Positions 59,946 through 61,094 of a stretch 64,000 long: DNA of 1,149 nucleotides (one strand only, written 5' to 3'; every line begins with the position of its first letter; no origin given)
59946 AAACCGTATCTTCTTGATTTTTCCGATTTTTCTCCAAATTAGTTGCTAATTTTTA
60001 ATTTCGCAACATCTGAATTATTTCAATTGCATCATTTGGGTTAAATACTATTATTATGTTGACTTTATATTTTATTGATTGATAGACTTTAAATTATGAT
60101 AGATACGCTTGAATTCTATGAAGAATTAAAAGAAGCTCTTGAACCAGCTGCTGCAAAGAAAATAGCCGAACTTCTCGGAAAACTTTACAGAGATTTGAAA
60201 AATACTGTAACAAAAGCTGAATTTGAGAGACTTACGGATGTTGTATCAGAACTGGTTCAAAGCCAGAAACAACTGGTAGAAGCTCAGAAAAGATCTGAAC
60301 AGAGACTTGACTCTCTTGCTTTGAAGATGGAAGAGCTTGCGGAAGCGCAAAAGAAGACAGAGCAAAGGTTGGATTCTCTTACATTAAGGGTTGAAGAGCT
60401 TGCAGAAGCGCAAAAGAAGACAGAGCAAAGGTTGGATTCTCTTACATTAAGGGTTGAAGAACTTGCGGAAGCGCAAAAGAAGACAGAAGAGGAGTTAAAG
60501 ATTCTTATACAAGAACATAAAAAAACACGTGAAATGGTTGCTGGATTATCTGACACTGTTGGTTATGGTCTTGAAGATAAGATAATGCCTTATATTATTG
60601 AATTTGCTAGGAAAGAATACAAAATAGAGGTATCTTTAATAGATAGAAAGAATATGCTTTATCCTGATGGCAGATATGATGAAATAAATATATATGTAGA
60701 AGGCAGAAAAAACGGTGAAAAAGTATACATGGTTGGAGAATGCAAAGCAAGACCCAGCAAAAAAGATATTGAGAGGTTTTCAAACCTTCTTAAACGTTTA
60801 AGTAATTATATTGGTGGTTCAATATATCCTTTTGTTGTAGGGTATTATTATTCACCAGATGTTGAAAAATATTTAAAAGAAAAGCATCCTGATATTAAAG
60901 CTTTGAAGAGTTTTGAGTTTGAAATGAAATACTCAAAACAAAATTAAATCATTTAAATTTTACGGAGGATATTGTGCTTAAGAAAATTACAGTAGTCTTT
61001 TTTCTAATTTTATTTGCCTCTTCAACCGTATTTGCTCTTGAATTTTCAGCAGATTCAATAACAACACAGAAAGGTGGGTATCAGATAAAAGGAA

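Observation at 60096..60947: Stand-alone coiled-coil protein with PD-(D/E)XK-like domain and a nearly perfect 63-bp tandem repeat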

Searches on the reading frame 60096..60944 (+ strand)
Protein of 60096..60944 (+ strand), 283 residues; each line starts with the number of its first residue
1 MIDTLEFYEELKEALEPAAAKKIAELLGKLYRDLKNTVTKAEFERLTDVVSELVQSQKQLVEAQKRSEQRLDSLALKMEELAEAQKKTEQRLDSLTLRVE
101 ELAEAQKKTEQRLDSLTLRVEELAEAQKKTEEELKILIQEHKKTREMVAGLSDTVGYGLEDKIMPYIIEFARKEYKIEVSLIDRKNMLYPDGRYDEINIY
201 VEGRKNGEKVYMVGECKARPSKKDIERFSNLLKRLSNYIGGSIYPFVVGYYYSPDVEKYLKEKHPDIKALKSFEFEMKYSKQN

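Call 4: search_protein_families(library=pfam, proteins=[window:60096-60944:+], max_evalue=1)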
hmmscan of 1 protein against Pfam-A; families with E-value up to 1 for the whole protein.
window:60096-60944:+ (283 aa): 21 families
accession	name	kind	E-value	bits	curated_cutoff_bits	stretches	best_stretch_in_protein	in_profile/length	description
PF07889.17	DUF1664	-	0.00012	22.5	34.6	2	98-163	53-117/124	Protein of unknown function (DUF1664)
PF11932.13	DUF3450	-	0.0047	16.7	32.6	1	49-135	17-103/241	Protein of unknown function (DUF3450)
PF02601.20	Exonuc_VII_L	-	0.02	14.8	35.9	1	43-134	146-237/315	Exonuclease VII, large subunit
PF11836.14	Phage_TAC_11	-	0.023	15.2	27.8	0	115-161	14-60/96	Phage tail tube protein, GTA-gp10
PF14662.11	KASH_CCD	-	0.026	15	43.3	1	38-146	64-175/191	Coiled-coil region of CCDC155 or KASH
PF10779.14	XhlA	-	0.038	14.6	34.7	1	65-107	7-49/67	Haemolysin XhlA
PF09766.14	FmiP_Thoc5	-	0.04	13.6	29.4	1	86-152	103-169/362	Fms-interacting protein/Thoc5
PF05667.16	CCDC22_CC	-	0.05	13.2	39.2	1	21-151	151-273/477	CCDC22 protein coiled-coil region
PF02895.20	H-kinase_dim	-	0.061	14.2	23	1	45-93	13-55/68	Signal transducing histidine kinase, homodimeric domain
PF06791.18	TMP_2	-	0.083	13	30.2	1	75-154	80-159/208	Prophage tail length tape measure protein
PF02949.25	7tm_6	-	0.13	11.7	25.8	1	113-156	151-198/313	7tm Odorant receptor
PF08664.15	YcbB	-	0.16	12.6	27.4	0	103-177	28-107/136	YcbB domain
PF19968.4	VMAP-M7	-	0.16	12.5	27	1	55-156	52-150/160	vWA-MoxR associated protein middle region (VMAP-M) 7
PF10459.15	Peptidase_S46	-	0.16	11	22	1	16-170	290-441/698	Peptidase S46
PF20155.4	TMP_3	-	0.29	11.3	41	0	62-139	8-85/192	Tape measure protein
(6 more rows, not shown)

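Call 5: search_protein_families(library=ncbifam, proteins=[window:60096-60944:+], max_evalue=1)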
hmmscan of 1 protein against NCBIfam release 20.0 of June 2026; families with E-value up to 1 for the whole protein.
window:60096-60944:+ (283 aa): 33 families (the best 25 are shown)
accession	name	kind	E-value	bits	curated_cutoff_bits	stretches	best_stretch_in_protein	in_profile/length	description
TIGR02168.1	SMC_prok_B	equivalog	1.7e-05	22.8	567.35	1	37-149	228-927/1181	chromosome segregation protein SMC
TIGR02169.1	SMC_prok_A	equivalog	5.9e-05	20.9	729.4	1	9-146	269-407/1165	chromosome segregation protein SMC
NF045780.1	TrlF_fam_ATP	equivalog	0.00097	18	350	1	23-149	557-704/944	TrlF family AAA-like ATPase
NF053563.1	Rkd4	equivalog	0.0012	17.1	860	1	9-170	264-423/747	arcadin-4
TIGR00634.1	recN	equivalog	0.0047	15.9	407.85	1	37-146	115-223/563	DNA repair protein RecN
NF002572.0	PRK02224.1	equivalog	0.0052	15.1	1087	1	5-153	243-391/888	DNA double-strand break repair ATPase Rad50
NF006543.0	PRK09039.1-2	equivalog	0.012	15.5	305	1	54-152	39-137/350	peptidoglycan -binding protein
TIGR04523.1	Mplasa_alph_rch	subfamily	0.012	13.6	270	1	25-139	422-538/745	helix-rich protein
NF045487.1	ASRP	equivalog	0.013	14.2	300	1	41-143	317-419/593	archaea-specific SMC-related protein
TIGR01069.2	mutS2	equivalog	0.014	13.8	400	1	40-144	512-617/790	endonuclease MutS2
TIGR00996.1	Mtu_fam_mce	paralog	0.018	14.2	140.5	1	47-130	187-271/291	MCE family protein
NF047515.1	SpiroCoCo_C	equivalog_domain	0.018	14.2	125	1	43-148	54-210/313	SpiroCoCo family coiled-coil protein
NF003422.0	PRK04863.1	equivalog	0.02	12.5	699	1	11-129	485-604/1486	chromosome partition protein MukB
NF004469.0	PRK05800.1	equivalog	0.025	14.3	161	1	100-159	69-130/173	bifunctional adenosylcobinamide kinase/adenosylcobinamide-phosphate guanylyltransferase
NF041035.1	Rad50_Halo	equivalog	0.026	12.9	1000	1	4-154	242-392/883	DNA double-strand break repair ATPase Rad50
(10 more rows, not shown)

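Call 6: search_solved_structures(query=window:60096-60944:+, max_evalue=10)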
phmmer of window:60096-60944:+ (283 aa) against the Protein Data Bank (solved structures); distinct sequences matched with E-value up to 10: 9.
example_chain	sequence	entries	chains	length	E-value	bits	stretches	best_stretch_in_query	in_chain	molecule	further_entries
8qae_A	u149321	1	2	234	0.017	18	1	42-150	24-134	sc-apCC-6-SLLA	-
9kns_A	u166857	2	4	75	0.047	16.6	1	108-149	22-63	Protein Hook homolog 3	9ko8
2ba2_A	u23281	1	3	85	0.15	14.9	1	30-95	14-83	Hypothetical UPF0134 protein MPN010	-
7bjs_C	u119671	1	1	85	0.19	14.6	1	85-137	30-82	SD21996p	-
7bjn_A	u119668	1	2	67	0.28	14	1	85-137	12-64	SD21996p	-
8qaf_A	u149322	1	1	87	0.5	13.2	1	8-66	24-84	sc-apCC-8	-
7bjg_A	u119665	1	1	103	0.88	12.4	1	65-142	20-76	SD21996p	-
9e5c_6o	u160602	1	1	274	1.3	11.9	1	3-135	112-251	Dynein arm light chain, axonemal, putative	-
9r1m_A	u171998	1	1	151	6.3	9.6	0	19-137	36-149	sc-apCC-4-LMF-1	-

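Call 8: find_homologous_proteins(query=window:60096-60944:+)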
Query window:60096-60944:+ (283 aa): 2284 proteins with E <= 0.001 among 8000 candidates; the best 120 are listed.
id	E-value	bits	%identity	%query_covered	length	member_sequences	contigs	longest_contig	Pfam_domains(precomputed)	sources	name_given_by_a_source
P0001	4.1e-172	588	100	100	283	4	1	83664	-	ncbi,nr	ncbi:MAG: hypothetical protein HXY52_04065 [Nitrospirae bacterium]|nr:hypothetical protein [Nitrospi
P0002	1.0e-165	568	92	100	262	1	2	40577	-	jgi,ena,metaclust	metaclust:\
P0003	9.0e-121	420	56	86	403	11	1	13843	PF01519.23,PF15079.12,PF04136.22,PF10779.15,PF10241.15,PF07889.18,PF00992.26,PF06791.19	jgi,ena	-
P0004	6.2e-113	395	52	93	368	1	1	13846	PF01519.23,PF15079.12,PF04136.22,PF10779.15,PF10241.15,PF07889.18,PF06791.19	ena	-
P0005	2.5e-107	376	54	98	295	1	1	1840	PF10779.15,PF07889.18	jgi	-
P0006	7.6e-102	358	50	86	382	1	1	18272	-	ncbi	ncbi:MAG: hypothetical protein ABDI07_07475 [Candidatus Kryptonium sp.]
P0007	8.8e-100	352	62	99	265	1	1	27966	-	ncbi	-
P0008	3.1e-99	350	49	87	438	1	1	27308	PF00015.27,PF01519.23,PF07889.18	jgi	-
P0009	1.5e-97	344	48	87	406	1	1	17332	PF01519.23,PF07889.18,PF06791.19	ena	-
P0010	2.9e-96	340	53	87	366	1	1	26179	PF01601.22,PF07889.18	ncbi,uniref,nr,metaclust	ncbi:hypothetical protein [Candidatus Kryptobacter tengchongensis]|uniref:VOC domain-containing prot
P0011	8.9e-96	338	53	98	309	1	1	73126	PF10779.15,PF07889.18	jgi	jgi:hypothetical protein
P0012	1.4e-95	338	43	94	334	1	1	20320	PF26618.1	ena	-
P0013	3.5e-94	333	48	98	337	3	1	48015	PF01519.23,PF07889.18,PF06791.19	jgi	-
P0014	1.0e-93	332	50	84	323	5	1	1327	PF01519.23,PF10779.15,PF07889.18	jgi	jgi:prefoldin subunit 5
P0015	5.0e-93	329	57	85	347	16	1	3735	-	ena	-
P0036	2.9e-85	304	51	87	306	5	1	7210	-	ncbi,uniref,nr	ncbi:hypothetical protein [Candidatus Kryptobacter tengchongensis]|uniref:DUF3782 domain-containing 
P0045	6.4e-84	300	40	97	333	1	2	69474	PF10779.15,PF07889.18,PF26618.1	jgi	-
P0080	2.1e-75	272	47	97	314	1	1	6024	PF07889.18,PF26618.1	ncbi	-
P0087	3.7e-74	268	53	83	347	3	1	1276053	PF13166.13,PF06791.19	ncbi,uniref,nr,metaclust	ncbi:hypothetical protein TAGGR_1696 [Thermodesulfovibrio aggregans]|uniref:Chordopoxvirus fusion pr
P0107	6.8e-71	257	45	97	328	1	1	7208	PF07889.18,PF26618.1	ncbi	-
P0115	1.3e-69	253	46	93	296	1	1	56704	PF01519.23,PF09766.15,PF10779.15,PF07889.18,PF12644.13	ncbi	-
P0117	5.6e-69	251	45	94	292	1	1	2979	PF26618.1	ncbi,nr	ncbi:MAG TPA: chordopoxvirus fusion protein [Deltaproteobacteria bacterium]|nr:chordopoxvirus fusion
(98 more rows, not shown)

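Call 9: search_protein_families(library=pfam, proteins=[P0012, P0045, P0117, P0115, P0087, P0036, P0002], max_evalue=0.01)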
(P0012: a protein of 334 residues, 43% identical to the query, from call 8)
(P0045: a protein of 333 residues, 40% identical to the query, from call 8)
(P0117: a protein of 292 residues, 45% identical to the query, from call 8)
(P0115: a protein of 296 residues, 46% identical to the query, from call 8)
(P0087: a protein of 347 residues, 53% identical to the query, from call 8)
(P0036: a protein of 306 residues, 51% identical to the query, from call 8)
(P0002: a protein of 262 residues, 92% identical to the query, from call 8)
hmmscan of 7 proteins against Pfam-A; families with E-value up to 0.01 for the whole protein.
P0012 (334 aa): 7 families
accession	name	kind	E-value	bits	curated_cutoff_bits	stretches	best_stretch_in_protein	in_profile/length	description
PF07889.17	DUF1664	-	0.00012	22.6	34.6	1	99-169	54-124/124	Protein of unknown function (DUF1664)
PF01519.22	DUF16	-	0.00024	22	40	0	122-207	24-102/104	Protein of unknown function DUF16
PF10779.14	XhlA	-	0.0003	21.3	34.7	0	49-93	5-49/67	Haemolysin XhlA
PF06791.18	TMP_2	-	0.0017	18.5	30.2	0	122-202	85-165/208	Prophage tail length tape measure protein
PF04108.17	ATG17_like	-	0.0021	18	43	1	50-207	118-266/355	Autophagy protein ATG17-like domain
PF18520.6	Spc110_C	-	0.0025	17.8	25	0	97-120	20-43/52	Spindle pole body component 110 C-terminal domain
PF20155.4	TMP_3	-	0.0086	16.3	41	0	162-211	31-80/192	Tape measure protein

P0045 (333 aa): 5 families
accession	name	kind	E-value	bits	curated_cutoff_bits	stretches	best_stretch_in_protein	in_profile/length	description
PF07889.17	DUF1664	-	1.4e-05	25.5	34.6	1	138-208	40-107/124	Protein of unknown function (DUF1664)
PF10779.14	XhlA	-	1.8e-05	25.3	34.7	2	101-142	8-49/67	Haemolysin XhlA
PF01519.22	DUF16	-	0.0023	18.8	40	0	38-130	20-102/104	Protein of unknown function DUF16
PF20155.4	TMP_3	-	0.0023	18.1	41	0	93-204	25-136/192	Tape measure protein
PF10552.14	ORF6C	-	0.0063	16.9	22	1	157-242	4-92/114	ORF6C domain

P0117 (292 aa): 7 families
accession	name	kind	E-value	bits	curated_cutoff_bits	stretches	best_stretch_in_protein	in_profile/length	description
PF00804.31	Syntaxin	-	0.0013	19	26.7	1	26-107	3-82/157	Syntaxin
PF20155.4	TMP_3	-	0.0025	18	41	0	120-169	31-80/192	Tape measure protein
PF01496.24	V_ATPase_I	-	0.0037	15.7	30.7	1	38-249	3-178/815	V-type ATPase 116kDa subunit family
PF06791.18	TMP_2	-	0.0086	16.2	30.2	0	70-163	96-182/208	Prophage tail length tape measure protein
PF23362.1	DHX37_C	-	0.0091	16.3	27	0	136-165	19-48/80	DEAH helicase DHX37 C-terminal domain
PF06320.18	GCN5L1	-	0.0093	16.6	23.9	1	84-167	6-89/114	GCN5-like protein 1 (GCN5L1)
PF05667.16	CCDC22_CC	-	0.0093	15.6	39.2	0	60-168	191-289/477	CCDC22 protein coiled-coil region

P0115 (296 aa): 19 families
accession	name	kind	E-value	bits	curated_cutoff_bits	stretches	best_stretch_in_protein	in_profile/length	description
PF12644.12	DUF3782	-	2.8e-07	31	24.4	1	139-203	1-65/78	Protein of unknown function (DUF3782)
PF07889.17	DUF1664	-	4.8e-07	30.3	34.6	2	106-173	54-121/124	Protein of unknown function (DUF1664)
PF01519.22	DUF16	-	6.3e-07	30.3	40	1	8-90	25-83/104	Protein of unknown function DUF16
PF10779.14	XhlA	-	1e-05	26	34.7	0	70-114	5-49/67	Haemolysin XhlA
PF09766.14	FmiP_Thoc5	-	2.1e-05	24.4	29.4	1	128-193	103-169/362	Fms-interacting protein/Thoc5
PF06791.18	TMP_2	-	6.9e-05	23.1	30.2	0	26-112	80-166/208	Prophage tail length tape measure protein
PF04108.17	ATG17_like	-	0.00017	21.6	43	1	34-175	116-258/355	Autophagy protein ATG17-like domain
PF14712.11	Snapin_Pallidin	-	0.0005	20.9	29.6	0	98-166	14-89/89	Snapin/Pallidin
PF05911.16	FPP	-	0.00058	18.7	40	1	52-176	666-792/871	Filament-like plant protein, long coiled-coil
PF17078.10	SHE3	-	0.00092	19.4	30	1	58-168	69-184/228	SWI5-dependent HO expression protein 3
PF02346.21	Vac_Fusion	-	0.0013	18.7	24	0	137-167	12-42/56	Chordopoxvirus multifunctional envelope protein A27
PF04513.17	Baculo_PEP_C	-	0.0029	18.1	38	0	102-176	28-108/140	Baculovirus polyhedron envelope protein, PEP, C terminus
PF02601.20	Exonuc_VII_L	-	0.0032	17.4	35.9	1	52-170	148-267/315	Exonuclease VII, large subunit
PF05557.18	MAD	-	0.006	15.5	30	1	40-169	26-155/661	Mitotic checkpoint protein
PF05667.16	CCDC22_CC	-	0.0067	16.1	39.2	0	55-169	170-287/477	CCDC22 protein coiled-coil region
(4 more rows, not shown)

P0087 (347 aa): 10 families
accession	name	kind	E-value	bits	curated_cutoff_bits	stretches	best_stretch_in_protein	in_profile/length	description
PF02346.21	Vac_Fusion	-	2.1e-07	30.9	24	1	169-208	3-42/56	Chordopoxvirus multifunctional envelope protein A27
PF13166.12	AAA_13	-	4.7e-06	26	36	1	48-213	298-463/713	AAA domain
PF06791.18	TMP_2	-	8.4e-06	26.1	30.2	1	104-215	82-194/208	Prophage tail length tape measure protein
PF07889.17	DUF1664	-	2.8e-05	24.6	34.6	1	155-227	48-119/124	Protein of unknown function (DUF1664)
PF19111.5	DUF5798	-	0.00084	19.9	27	1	157-222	6-71/89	Family of unknown function (DUF5798)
PF17078.10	SHE3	-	0.00098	19.3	30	1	24-215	3-186/228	SWI5-dependent HO expression protein 3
PF08702.15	Fib_alpha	-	0.0012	19.5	29.9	0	164-210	26-72/143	Fibrinogen alpha/beta chain family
PF01519.22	DUF16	-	0.0013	19.6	40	0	86-164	24-102/104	Protein of unknown function DUF16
PF12644.12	DUF3782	-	0.0061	17.1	24.4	1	182-244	3-65/78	Protein of unknown function (DUF3782)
PF06160.17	EzrA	-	0.007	15.2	39.6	0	109-214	298-406/557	Septation ring formation regulator, EzrA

P0036 (306 aa): 4 families
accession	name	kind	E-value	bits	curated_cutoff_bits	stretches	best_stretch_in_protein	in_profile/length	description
PF01601.21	CoV_S2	-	0.00013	21.2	40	1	45-161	195-314/521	Coronavirus spike glycoprotein S2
PF07889.17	DUF1664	-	0.00027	21.4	34.6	1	103-186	34-117/124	Protein of unknown function (DUF1664)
PF13166.12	AAA_13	-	0.0076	15.4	36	0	15-171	302-460/713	AAA domain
PF10459.15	Peptidase_S46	-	0.0095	15.1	22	0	34-163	298-436/698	Peptidase S46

P0002 (262 aa): 3 families
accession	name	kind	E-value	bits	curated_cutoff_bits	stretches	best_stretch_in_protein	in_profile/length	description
PF11559.13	ADIP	-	0.00018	22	34.3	1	38-128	28-118/151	Afadin- and alpha -actinin-Binding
PF01519.22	DUF16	-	0.0019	19.1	40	1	56-127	21-88/104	Protein of unknown function DUF16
PF07889.17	DUF1664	-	0.004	17.6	34.6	0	57-130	36-106/124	Protein of unknown function (DUF1664)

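Call 19: find_encoding_contigs(protein=P0002, flank=6000, max_places=3)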
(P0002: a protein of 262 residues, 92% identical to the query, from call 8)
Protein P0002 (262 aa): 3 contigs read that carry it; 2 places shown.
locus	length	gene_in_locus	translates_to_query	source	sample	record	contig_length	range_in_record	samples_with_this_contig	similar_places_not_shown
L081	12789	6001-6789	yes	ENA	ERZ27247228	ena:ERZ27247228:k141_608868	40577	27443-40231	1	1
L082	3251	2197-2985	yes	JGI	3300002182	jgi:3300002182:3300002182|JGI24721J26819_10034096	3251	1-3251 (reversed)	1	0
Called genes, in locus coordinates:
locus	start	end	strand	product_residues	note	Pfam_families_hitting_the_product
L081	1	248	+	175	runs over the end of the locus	PF08534:Redoxin, PF00578:AhpC-TSA, PF13905:Thioredoxin_8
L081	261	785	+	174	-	PF14385:DUF4416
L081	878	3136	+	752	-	PF02743:dCache_1, PF00989:PAS, PF08448:PAS_4, PF13426:PAS_9, PF00512:HisKA, PF02518:HATPase_c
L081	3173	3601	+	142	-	PF00072:Response_reg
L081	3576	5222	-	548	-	PF00391:PEP-utilizers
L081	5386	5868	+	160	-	PF02464:CinA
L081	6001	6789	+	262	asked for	-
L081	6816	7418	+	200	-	PF14371:DUF4412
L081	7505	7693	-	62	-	PF00301:Rubredoxin, PF21349:RUBY_RBDX (faint)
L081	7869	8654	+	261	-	PF00005:ABC_tran, PF13304:AAA_21 (faint)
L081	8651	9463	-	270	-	PF02535:Zip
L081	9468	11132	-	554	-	PF13231:PMT_2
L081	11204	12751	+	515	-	PF13231:PMT_2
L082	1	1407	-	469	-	?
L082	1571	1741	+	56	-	PF02464:CinA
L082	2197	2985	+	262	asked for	-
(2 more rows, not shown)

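Call 26: search_protein_families(library=padloc, proteins=[window:60096-60944:+], max_evalue=1)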
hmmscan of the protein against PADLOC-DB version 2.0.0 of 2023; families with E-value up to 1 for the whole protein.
window:60096-60944:+ (283 aa): 24 families
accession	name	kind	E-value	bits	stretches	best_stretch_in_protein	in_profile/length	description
PDLC03864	LmuB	-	5.3e-05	19.9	1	39-173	402-535/657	-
PDLC00507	JetC1|JetC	-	0.00012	18.6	1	32-151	706-822/1215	DUF3584 domain; MukB-like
PDLC00006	DruC1|DruC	-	0.00013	18.6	1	48-151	168-271/626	Unknown function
PDLC00580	JetC3|JetC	-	0.0002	17.7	1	37-152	280-395/1068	DUF3584 domain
PDLC02714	PbeC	-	0.00028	17.8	1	8-144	351-488/651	PbeC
PDLC00553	JetC2|JetC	-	0.0015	14.4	1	32-154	838-960/1361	DUF3584 domain; MukB-like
PDLC04407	PDC-M09A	-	0.0018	15.9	1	55-142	9-96/282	-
PDLC00512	JetC1|JetC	-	0.0022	14.1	1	8-147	289-431/1123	DUF3584 domain; MukB-like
PDLC00503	JetC1|JetC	-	0.0031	13.6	1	21-154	621-751/1146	DUF3584 domain; MukB-like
PDLC00517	JetC1|JetC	-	0.0047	13.2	1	35-129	390-488/1119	DUF3584 domain; MukB-like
PDLC02668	DndD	-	0.0049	13.9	1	18-145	377-497/659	DndD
PDLC00519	JetC1|JetC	-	0.005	13.1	1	5-152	223-369/1097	DUF3584 domain; MukB-like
PDLC02756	PbeC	-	0.0051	13.8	1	9-146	312-477/643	PbeC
PDLC00518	JetC1|JetC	-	0.0066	12.3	1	3-146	269-411/1112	DUF3584 domain; MukB-like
PDLC03868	LmuB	-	0.0074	12.6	1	34-146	218-332/1035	-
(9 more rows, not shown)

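Call 27: search_protein_families(library=phrogs, proteins=[window:60096-60944:+], max_evalue=1)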
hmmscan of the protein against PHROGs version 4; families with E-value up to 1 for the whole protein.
window:60096-60944:+ (283 aa): 50 families (the best 25 are shown)
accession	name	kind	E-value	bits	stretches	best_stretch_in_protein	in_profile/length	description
phrog_2990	-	unknown function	0.00015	23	1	42-108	34-101/133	-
phrog_24782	-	unknown function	0.0007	20.5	1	47-87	40-80/82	-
phrog_27005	-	unknown function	0.00073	20.8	1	52-103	55-106/107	-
phrog_5218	-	unknown function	0.0013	17.9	1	35-158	94-218/1599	-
phrog_9594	-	unknown function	0.0014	19.6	0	105-124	21-40/63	-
phrog_1538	-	tail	0.0028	17.4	1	32-137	258-356/811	tail length tape measure protein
phrog_1775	-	head and packaging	0.0028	16.2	1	9-138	490-613/1609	minor head protein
phrog_167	-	tail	0.0036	16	1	32-146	63-187/1555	tail length tape measure protein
phrog_2335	-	tail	0.0038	16.1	1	38-144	78-186/1536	tail length tape measure protein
phrog_2079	-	unknown function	0.0039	18.2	0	124-158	26-60/69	-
phrog_1686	-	tail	0.0043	15.9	1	37-148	508-616/1224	tail length tape measure protein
phrog_1272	-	tail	0.0054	15.5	1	27-145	72-202/1606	tail length tape measure protein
phrog_4211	-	tail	0.0069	14.4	1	20-148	1256-1377/2625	tail length tape measure protein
phrog_4704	-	tail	0.0078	15.9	1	47-139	30-109/625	tail length tape measure protein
phrog_8791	-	unknown function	0.01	16.5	1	55-137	98-177/211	-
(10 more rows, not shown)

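Call 38: find_encoding_contigs(protein=P0045, flank=6000, max_places=2)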
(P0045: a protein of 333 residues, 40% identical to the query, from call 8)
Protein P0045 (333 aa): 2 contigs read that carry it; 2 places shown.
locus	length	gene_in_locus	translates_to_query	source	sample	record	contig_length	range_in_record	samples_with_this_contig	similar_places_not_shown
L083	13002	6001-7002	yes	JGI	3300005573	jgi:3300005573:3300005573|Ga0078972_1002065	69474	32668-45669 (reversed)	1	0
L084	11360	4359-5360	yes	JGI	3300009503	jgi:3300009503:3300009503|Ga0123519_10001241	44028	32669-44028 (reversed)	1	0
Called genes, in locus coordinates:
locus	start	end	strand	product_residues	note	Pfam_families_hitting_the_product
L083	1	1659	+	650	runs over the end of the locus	-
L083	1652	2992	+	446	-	PF22678:Cytochrom_c_NrfB-like (faint), PF14522:Cytochrome_C7 (faint), PF22113:Mtrc-MtrF_II-IV_dom (faint), PF02085:Cytochrom_CIII (faint), PF14537:Cytochrom_c3_2 (faint), PF09699:Paired_CXXCH_1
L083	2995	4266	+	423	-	PF14522:Cytochrome_C7 (faint), PF22113:Mtrc-MtrF_II-IV_dom (faint), PF09699:Paired_CXXCH_1 (weak)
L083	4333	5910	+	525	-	PF09699:Paired_CXXCH_1 (faint), PF22113:Mtrc-MtrF_II-IV_dom (weak)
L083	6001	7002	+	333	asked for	PF07889:DUF1664 (faint), PF10779:XhlA (faint), PF26618:DUF8196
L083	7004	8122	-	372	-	PF00583:Acetyltransf_1 (faint)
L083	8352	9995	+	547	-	PF00171:Aldedh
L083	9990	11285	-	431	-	PF02321:OEP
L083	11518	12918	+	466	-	PF08448:PAS_4 (weak), PF13426:PAS_9, PF02518:HATPase_c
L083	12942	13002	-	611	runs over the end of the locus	PF08439:Peptidase_M3_N, PF01432:Peptidase_M3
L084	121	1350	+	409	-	PF02085:Cytochrom_CIII (faint), PF14522:Cytochrome_C7 (faint), PF14537:Cytochrom_c3_2 (faint), PF22113:Mtrc-MtrF_II-IV_dom (faint), PF22678:Cytochrom_c_NrfB-like (faint), PF09699:Paired_CXXCH_1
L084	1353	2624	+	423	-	PF14522:Cytochrome_C7 (faint), PF22113:Mtrc-MtrF_II-IV_dom (faint), PF09699:Paired_CXXCH_1 (weak)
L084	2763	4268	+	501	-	PF09699:Paired_CXXCH_1 (faint), PF22113:Mtrc-MtrF_II-IV_dom (weak)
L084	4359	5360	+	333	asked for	PF07889:DUF1664 (faint), PF10779:XhlA (faint), PF26618:DUF8196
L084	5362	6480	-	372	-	PF00583:Acetyltransf_1 (faint)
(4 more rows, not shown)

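Call 70: predict_structure(alignment_id=A5)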
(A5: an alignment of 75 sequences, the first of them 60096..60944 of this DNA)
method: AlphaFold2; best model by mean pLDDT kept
length: 283 residues; sequences in the alignment: 75
mean_pLDDT: 90.0   pTM: 0.51
mean pLDDT of the five models: 90.0, 88.4, 88.0, 85.7, 83.8
residues with pLDDT >= 90: 197; 70-90: 68; 50-70: 17; < 50: 1
segments of 3 or more residues with pLDDT < 50: none
pLDDT, mean of each block of 10 residues (from residue 1): 79 85 81 74 85 92 94 96 97 97 96 95 95 93 71 66 94 97 93 94 96 95 97 91 95 95 97 92 55
secondary structure, 60 per line:
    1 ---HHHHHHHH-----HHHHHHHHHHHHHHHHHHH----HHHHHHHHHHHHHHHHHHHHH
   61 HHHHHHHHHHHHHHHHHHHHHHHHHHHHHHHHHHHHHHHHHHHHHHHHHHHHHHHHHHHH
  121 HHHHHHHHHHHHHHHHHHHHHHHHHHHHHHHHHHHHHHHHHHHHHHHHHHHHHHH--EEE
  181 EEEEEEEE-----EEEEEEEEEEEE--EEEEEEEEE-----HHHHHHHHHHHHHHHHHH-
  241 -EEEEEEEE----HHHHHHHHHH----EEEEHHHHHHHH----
elements in order: H4-11 H17-35 H40-175 E178-188 E194-205 E208-216 H222-239 E242-249 H254-263 E268-271 H272-279
